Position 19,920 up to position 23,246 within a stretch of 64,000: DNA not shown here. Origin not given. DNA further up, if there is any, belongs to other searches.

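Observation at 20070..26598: Alternative-complex-III-like operon (ActB-C-D-E-F) lacking the pentahaem ActA, followed directly by moeA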

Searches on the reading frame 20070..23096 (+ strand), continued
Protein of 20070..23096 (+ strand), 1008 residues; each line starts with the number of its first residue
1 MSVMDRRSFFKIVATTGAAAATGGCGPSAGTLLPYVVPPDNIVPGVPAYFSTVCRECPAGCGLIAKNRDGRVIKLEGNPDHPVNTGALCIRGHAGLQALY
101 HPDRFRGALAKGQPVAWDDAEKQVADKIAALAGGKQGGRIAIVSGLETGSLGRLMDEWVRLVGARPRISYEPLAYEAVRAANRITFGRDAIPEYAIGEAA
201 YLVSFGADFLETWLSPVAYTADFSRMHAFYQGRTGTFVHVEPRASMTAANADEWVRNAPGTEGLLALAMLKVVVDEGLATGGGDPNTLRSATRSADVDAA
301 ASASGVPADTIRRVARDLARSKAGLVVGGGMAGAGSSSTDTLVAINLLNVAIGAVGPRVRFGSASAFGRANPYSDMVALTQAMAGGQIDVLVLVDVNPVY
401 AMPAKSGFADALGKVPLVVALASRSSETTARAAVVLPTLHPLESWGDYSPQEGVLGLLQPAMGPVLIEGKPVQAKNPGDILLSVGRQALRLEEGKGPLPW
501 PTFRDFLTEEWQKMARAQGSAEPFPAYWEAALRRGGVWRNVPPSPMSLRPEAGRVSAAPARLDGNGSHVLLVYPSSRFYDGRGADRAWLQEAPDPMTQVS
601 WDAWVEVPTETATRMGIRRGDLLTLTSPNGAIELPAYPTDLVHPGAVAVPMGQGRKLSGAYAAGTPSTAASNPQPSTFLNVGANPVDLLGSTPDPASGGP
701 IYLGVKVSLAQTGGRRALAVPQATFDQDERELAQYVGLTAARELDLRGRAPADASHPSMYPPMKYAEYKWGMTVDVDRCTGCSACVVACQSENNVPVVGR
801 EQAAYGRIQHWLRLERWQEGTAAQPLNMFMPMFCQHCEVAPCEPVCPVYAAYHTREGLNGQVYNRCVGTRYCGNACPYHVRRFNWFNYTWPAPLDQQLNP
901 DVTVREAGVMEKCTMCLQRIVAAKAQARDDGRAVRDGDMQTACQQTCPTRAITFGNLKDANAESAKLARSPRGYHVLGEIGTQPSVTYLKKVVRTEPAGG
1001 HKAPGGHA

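Call 51: find_related_loci(query=A2, collection=metagenome_contigs, flank=8000)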
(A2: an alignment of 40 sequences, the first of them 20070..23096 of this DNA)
Query A2 (1008 aa) in metagenome_contigs; peptide patterns used: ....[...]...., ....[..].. (x = any residue, [..] = any of these).
600 stretches matched a pattern (row limit reached: there are more); 582 encode a relative of the query (tblastn E <= 1e-3); the best 80 are kept; 80 distinct loci.
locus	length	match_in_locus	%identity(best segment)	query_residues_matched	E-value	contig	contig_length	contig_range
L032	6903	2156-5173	77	1-1002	0e+0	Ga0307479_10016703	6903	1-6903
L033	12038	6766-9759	76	1-999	0e+0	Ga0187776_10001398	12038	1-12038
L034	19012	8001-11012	74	1-1005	0e+0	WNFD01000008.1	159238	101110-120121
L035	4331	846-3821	69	1-1002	0e+0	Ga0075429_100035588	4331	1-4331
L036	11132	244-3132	59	4-994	0e+0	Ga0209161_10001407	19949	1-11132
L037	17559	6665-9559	57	4-998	0e+0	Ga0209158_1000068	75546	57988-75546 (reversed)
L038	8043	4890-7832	56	2-1008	0e+0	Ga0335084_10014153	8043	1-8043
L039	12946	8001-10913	57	1-996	0e+0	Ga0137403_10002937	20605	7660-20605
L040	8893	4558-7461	44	4-992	0e+0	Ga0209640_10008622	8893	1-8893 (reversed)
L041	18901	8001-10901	44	4-994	0e+0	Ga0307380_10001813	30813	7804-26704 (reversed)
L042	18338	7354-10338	45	4-992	0e+0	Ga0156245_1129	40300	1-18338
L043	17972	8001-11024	43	3-994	0e+0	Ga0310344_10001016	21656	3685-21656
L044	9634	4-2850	44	32-994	0e+0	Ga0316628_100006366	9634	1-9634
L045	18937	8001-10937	43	1-994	0e+0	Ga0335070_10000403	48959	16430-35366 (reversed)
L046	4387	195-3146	43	1-994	0e+0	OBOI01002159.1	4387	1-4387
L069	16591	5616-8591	37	4-1008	0e+0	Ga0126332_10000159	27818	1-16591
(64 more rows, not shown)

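Call 95: predict_structure(alignment_id=A4)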
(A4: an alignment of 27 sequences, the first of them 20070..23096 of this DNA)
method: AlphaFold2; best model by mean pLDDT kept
length: 1008 residues; sequences in the alignment: 27
mean_pLDDT: 46.6   pTM: 0.41
mean pLDDT of the five models: 46.6, 46.2, 45.9, 44.5, 43.5
residues with pLDDT >= 90: 36; 70-90: 154; 50-70: 175; < 50: 643
segments of 3 or more residues with pLDDT < 50: 1-102, 171-256, 321-339, 354-372, 403-405, 445-463, 531-553, 573-602, 651-682, 691-703, 717-929, 931-1008
pLDDT, mean of each block of 10 residues (from residue 1): 30 30 29 28 26 28 35 35 34 43 70 88 93 90 65 80 78 35 29 29 27 30 31 25 28 43 66 77 63 76 68 61 41 40 56 44 34 62 90 70 58 87 66 80 46 35 51 77 89 82 77 65 59 41 39 53 63 39 29 33 62 77 77 68 56 41 41 38 55 37 63 56 31 28 29 26 29 35 31 30 25 23 25 21 24 29 25 24 25 29 29 38 45 40 37 38 35 27 26 27 30
secondary structure, 60 per line:
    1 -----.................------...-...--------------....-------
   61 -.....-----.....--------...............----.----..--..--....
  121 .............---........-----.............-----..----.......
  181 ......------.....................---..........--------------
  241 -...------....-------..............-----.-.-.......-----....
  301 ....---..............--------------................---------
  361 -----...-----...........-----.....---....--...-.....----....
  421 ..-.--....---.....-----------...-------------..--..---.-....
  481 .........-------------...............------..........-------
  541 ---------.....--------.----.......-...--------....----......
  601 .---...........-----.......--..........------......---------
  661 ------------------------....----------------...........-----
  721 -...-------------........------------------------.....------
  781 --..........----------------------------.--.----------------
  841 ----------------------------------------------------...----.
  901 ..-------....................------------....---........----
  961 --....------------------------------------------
elements in order (helices of 4 or more, strands of 3 or more residues): H6-22 E50-53 E62-66 E72-76 H85-99 H117-133 E140-144 H150-162 H174-186 H193-213 H217-226 H251-254 H262-275 H285-291 H297-304 H308-321 H336-351 H374-384 E390-394 H398-401 H408-412 E417-422 H427-430 E434-438 H477-489 H503-517 H524-533 H550-554 E568-574 H587-590 H595-601 E605-608 H609-615 E621-627 E630-639 E646-651 H685-688 E705-715 H738-745 E770-774 H783-792 H910-929 H942-945 E952-956 H963-966

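Call 99: find_encoding_contigs(protein=P0111, flank=10000, max_places=2)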
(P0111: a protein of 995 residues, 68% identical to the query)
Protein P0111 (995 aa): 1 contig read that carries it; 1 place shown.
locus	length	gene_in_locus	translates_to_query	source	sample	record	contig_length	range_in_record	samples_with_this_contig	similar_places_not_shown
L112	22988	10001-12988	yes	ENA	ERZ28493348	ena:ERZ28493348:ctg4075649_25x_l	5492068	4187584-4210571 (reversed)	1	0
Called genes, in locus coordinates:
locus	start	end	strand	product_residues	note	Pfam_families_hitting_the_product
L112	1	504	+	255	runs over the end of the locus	PF02634:FdhD-NarQ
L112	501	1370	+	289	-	PF24860:FdhE_C (weak)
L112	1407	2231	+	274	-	PF01578:Cytochrom_C_asm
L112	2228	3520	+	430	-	PF05201:GlutR_N, PF01488:Shikimate_DH, PF13241:NAD_binding_7 (faint), PF00745:GlutR_dimer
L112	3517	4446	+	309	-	PF01379:Porphobil_deam, PF03900:Porphobil_deamC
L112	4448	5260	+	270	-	PF02602:HEM4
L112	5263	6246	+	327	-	PF00490:ALAD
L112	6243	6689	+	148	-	PF02082:Rrf2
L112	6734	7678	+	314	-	PF00291:PALP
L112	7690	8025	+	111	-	PF02597:ThiS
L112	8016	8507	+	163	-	PF14464:Prok-JAB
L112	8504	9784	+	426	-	PF00202:Aminotran_3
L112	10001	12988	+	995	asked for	PF04879:Molybdop_Fe4S4, PF12838:Fer4_7 (faint), PF00384:Molybdopterin, PF01568:Molydop_binding, PF13247:Fer4_11 (weak)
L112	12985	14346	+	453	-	PF03916:NrfD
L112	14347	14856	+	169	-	PF11821:ActD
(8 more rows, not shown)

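Call 106: predict_structure(alignment_id=A2)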
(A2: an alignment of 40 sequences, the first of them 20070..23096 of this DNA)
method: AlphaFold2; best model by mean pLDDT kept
length: 1008 residues; sequences in the alignment: 40
mean_pLDDT: 84.7   pTM: 0.88
mean pLDDT of the five models: 84.7, 84.4, 83.9, 83.4, 83.2
residues with pLDDT >= 90: 675; 70-90: 160; 50-70: 54; < 50: 119
segments of 3 or more residues with pLDDT < 50: 1-4, 13-42, 663-680, 840-885, 904-914, 1002-1008
pLDDT, mean of each block of 10 residues (from residue 1): 49 42 34 38 69 95 91 94 95 95 95 97 98 95 96 97 97 94 96 96 96 94 94 92 96 95 97 95 87 94 97 98 95 90 97 95 91 97 98 96 95 98 94 97 96 95 91 96 97 92 96 93 94 94 92 89 95 93 90 93 94 97 96 95 96 73 41 37 85 95 96 93 84 90 81 59 79 94 93 83 80 87 89 66 34 41 34 34 55 88 49 63 88 89 93 92 92 79 82 76 38
secondary structure, 60 per line:
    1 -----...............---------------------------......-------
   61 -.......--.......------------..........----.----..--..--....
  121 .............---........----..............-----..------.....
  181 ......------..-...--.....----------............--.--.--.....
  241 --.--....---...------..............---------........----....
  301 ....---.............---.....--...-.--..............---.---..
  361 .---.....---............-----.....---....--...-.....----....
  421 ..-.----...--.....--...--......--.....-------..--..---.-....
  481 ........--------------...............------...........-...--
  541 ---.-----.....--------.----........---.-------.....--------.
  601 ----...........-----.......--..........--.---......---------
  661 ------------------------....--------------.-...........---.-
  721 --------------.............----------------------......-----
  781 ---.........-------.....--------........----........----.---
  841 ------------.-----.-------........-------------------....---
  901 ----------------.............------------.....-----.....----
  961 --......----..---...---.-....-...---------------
elements in order (helices of 4 or more, strands of 3 or more residues): H6-20 E48-53 E62-68 E71-77 H90-99 H117-133 E140-144 H149-162 H176-186 E201-205 H216-227 E236-240 H246-249 E253-255 H262-275 H285-292 H297-304 H308-320 E324-328 H338-351 E359-361 H366-369 H373-384 E390-394 H398-401 H408-412 E417-422 E434-438 E446-451 E454-458 H477-488 H503-517 H524-534 E536-538 H550-554 E568-575 H587-591 E605-608 H609-615 E621-627 E630-639 E646-651 H685-688 E705-715 E735-737 H738-747 E770-775 H784-792 H800-804 E813-820 E825-832 H867-874 H894-897 H917-929 H942-946 E952-956 H963-968 E986-989 E991-993

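Call 108: fold_search(model_id=the predicted structure, library=pdb)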
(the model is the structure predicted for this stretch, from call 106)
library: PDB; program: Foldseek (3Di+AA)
matches with E <= 10: 826; with E <= 0.001: 179
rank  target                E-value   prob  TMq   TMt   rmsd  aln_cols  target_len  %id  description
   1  6lod_B                1.6e-64  1.00  0.79  0.85   5.5       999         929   30  Cryo-EM structure of the air-oxidized photosynthetic alternative complex III from Roseiflexus castenholzii (released 2020-11-04)
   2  8k9e_B                2.4e-64  1.00  0.78  0.82   6.0      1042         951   29  Cryo-EM structure of the photosynthetic alternative complex III from Chloroflexus aurantiacus at 3.3 angstrom (released 2024-03-06)
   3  9ilt_B                9.6e-62  1.00  0.79  0.83   5.4      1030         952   29  Crystal structure of alternative complex III from Chloroflexus aurantiacus (released 2025-03-19)
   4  6btm_B                5.5e-60  1.00  0.76  0.81   5.6      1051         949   26  Structure of Alternative Complex III from Flavobacterium johnsoniae (Wild Type) (released 2018-05-09)
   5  6f0k_B                7.0e-51  1.00  0.78  0.82   5.4      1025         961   30  Alternative complex III (released 2018-05-09)
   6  6cz7_C                1.2e-36  1.00  0.55  0.68   5.6       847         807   20  The arsenate respiratory reductase (Arr) complex from Shewanella sp. ANA-3 (released 2018-08-15)
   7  6cz7_A                5.6e-36  1.00  0.56  0.68   5.8       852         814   19  The arsenate respiratory reductase (Arr) complex from Shewanella sp. ANA-3 (released 2018-08-15)
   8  2v45                  8.2e-32  1.00  0.54  0.73   5.3       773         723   20  A New Catalytic Mechanism of Periplasmic Nitrate Reductase from Desulfovibrio desulfuricans ATCC 27774 from Crystallogra (released 2008-03-18)
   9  7vw6_A                1.3e-31  1.00  0.53  0.58   5.3       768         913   19  Cryo-EM Structure of Formate Dehydrogenase 1 from Methylorubrum extorquens AM1 (released 2022-06-01)
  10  8j83_A                3.1e-31  1.00  0.53  0.58   5.0       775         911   18  Crystal structure of formate dehydrogenase from Methylorubrum extorquens AM1 (released 2023-10-11)
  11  2jio                  1.4e-30  1.00  0.53  0.73   5.4       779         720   20  A New Catalytic Mechanism of Periplasmic Nitrate Reductase from Desulfovibrio desulfuricans ATCC 27774 from Crystallogra (released 2008-03-18)
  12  1fdi                  1.8e-30  1.00  0.53  0.74   5.0       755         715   17  OXIDIZED FORM OF FORMATE DEHYDROGENASE H FROM E. COLI COMPLEXED WITH THE INHIBITOR NITRITE (released 1997-08-20)
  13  2vpw_A                6.1e-30  1.00  0.55  0.74   4.4       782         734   21  Polysulfide reductase with bound menaquinone (released 2008-06-10)
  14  2v3v                  1.6e-29  1.00  0.54  0.73   5.3       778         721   19  A New Catalytic Mechanism of Periplasmic Nitrate Reductase from Desulfovibrio desulfuricans ATCC 27774 from Crystallogra (released 2008-03-18)
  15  2nap                  2.0e-29  1.00  0.53  0.73   5.3       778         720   20  DISSIMILATORY NITRATE REDUCTASE (NAP) FROM DESULFOVIBRIO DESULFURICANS (released 1999-09-19)
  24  8bqh_A                9.3e-27  1.00  0.48  0.51  12.2      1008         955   16  W-formate dehydrogenase from Desulfovibrio vulgaris - Soaking with Formate 1.5 min (released 2023-01-18)
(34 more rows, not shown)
